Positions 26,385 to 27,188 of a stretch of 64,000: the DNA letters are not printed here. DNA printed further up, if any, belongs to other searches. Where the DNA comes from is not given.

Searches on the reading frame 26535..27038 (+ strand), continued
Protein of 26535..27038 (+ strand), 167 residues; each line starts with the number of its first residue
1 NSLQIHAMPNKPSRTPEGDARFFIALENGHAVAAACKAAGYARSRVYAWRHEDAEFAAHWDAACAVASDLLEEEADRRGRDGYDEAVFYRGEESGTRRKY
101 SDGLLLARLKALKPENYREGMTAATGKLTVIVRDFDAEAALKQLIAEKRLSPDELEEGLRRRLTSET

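Call 70: search_dna_similar(query=window:26556-27035:+, collection=phages, mode=protein, max_rows=12)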
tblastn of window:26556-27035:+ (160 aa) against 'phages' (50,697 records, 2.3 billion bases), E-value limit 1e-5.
Records with a match: 66; places in all: 66; records where one place covers at least 80% of the query: 0.
Best place of each record, by identity: <60% 66.
By first word of the organism name: Achromobacter 21; Xanthomonas 19; Pseudomonas 14; Stenotrophomonas 5; Variovorax 2; Janthinobacterium 2; Rhodobacter 2; Roseobacter 1.
By host as written in the record: Achromobacter sp. 9; Xanthomonas arboricola pv. juglandis IVIA 1317-1a 6; Achromobacter xylosoxidans 5; Xanthomonas translucens pv. translucens (DSM 18974) 4; Pseudomonas aeruginosa PA14 4; Pseudomonas aeruginosa 4; Achromobacter xylosoxidans I2BC 3; Xanthomonas sp. 3; and 20 more.
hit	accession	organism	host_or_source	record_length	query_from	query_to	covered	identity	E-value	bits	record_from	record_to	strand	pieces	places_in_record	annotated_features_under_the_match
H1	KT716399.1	Pseudomonas phage POR1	Pseudomonas oryzihabitans J81P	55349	15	123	68%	38.7%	2e-7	55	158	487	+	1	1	putative small terminase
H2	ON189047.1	Xanthomonas phage Mallos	Xanthomonas translucens pv. translucens ...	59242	42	147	66%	38.1%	9e-10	62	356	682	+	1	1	terminase small subunit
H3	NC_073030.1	Xanthomonas phage Mallos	Xanthomonas translucens pv. translucens ...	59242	42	147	66%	38.1%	9e-10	62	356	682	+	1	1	misc_feature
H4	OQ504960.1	Pseudomonas phage ZQG1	Stutzerimonas stutzeri NCTC10475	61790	36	136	63%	38.8%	4e-9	60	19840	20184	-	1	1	terminase large subunit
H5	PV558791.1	Variovorax phage VBv52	Variovorax boronicumulans DSM 21722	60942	36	142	67%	36.6%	8e-9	59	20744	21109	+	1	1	record has no annotation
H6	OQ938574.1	Achromobacter phage JWT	Achromobacter xylosoxidans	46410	42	125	53%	46.4%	1e-12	70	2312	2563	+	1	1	terminase small subunit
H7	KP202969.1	Achromobacter phage JWX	Achromobacter xylosoxidans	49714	42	125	53%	46.4%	1e-12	70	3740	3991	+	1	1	hypothetical protein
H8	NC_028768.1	Achromobacter phage JWX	Achromobacter xylosoxidans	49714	42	125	53%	46.4%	1e-12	70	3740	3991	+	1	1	terminase small subunit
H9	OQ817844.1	Achromobacter phage SE2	Achromobacter sp.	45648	42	125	53%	46.4%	2e-12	69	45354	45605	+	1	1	hypothetical protein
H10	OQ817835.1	Achromobacter phage ewii_LB8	Achromobacter sp.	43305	42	125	53%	45.2%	2e-12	69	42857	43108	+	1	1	hypothetical protein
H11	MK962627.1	Achromobacter phage vB_AxyS_19-32_Axy06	Achromobacter xylosoxidans I2BC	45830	42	125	53%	45.2%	2e-12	69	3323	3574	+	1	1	hypothetical protein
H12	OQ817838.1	Achromobacter phage maay_LB1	Achromobacter sp.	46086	42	125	53%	45.2%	2e-12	69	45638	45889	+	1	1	hypothetical protein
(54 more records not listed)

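Call 71: find_encoding_contigs(protein=P0110, flank=8000, max_places=2)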
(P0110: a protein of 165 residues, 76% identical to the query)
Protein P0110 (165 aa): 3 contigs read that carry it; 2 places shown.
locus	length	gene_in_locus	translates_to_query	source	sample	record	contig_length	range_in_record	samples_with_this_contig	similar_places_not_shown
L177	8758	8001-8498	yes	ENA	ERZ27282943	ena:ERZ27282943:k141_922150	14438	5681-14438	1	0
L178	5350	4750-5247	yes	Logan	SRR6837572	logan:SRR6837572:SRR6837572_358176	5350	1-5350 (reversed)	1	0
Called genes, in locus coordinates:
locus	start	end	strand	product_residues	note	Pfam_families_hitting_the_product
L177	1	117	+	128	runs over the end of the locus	PF00042:Globin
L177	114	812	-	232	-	PF06940:DUF1287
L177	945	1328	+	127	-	PF05071:NDUFA12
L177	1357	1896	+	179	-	PF02470:MlaD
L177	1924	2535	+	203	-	PF09923:DUF2155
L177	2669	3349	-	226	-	PF03588:Leu_Phe_trans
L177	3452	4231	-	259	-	PF10722:YbjN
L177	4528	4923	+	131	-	PF05239:PRC (faint)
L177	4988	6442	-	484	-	PF03703:bPH_2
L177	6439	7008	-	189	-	PF03703:bPH_2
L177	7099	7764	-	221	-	PF18602:Rap1a (faint)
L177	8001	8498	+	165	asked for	-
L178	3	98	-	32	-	?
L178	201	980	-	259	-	PF10722:YbjN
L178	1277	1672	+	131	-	PF05239:PRC (faint)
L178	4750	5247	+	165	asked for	-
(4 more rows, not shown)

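Call 72: find_encoding_contigs(protein=P0105, flank=8000, max_places=2)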
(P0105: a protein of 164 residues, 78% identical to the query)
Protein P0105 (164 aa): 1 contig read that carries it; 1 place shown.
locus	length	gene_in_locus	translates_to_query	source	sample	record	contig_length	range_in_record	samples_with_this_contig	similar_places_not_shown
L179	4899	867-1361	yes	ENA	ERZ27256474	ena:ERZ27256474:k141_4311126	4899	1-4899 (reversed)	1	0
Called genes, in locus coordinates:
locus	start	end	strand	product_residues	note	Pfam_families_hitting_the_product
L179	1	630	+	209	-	?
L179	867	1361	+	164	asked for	-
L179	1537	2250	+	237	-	-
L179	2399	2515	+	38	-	-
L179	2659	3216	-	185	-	-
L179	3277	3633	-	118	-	-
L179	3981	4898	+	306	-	?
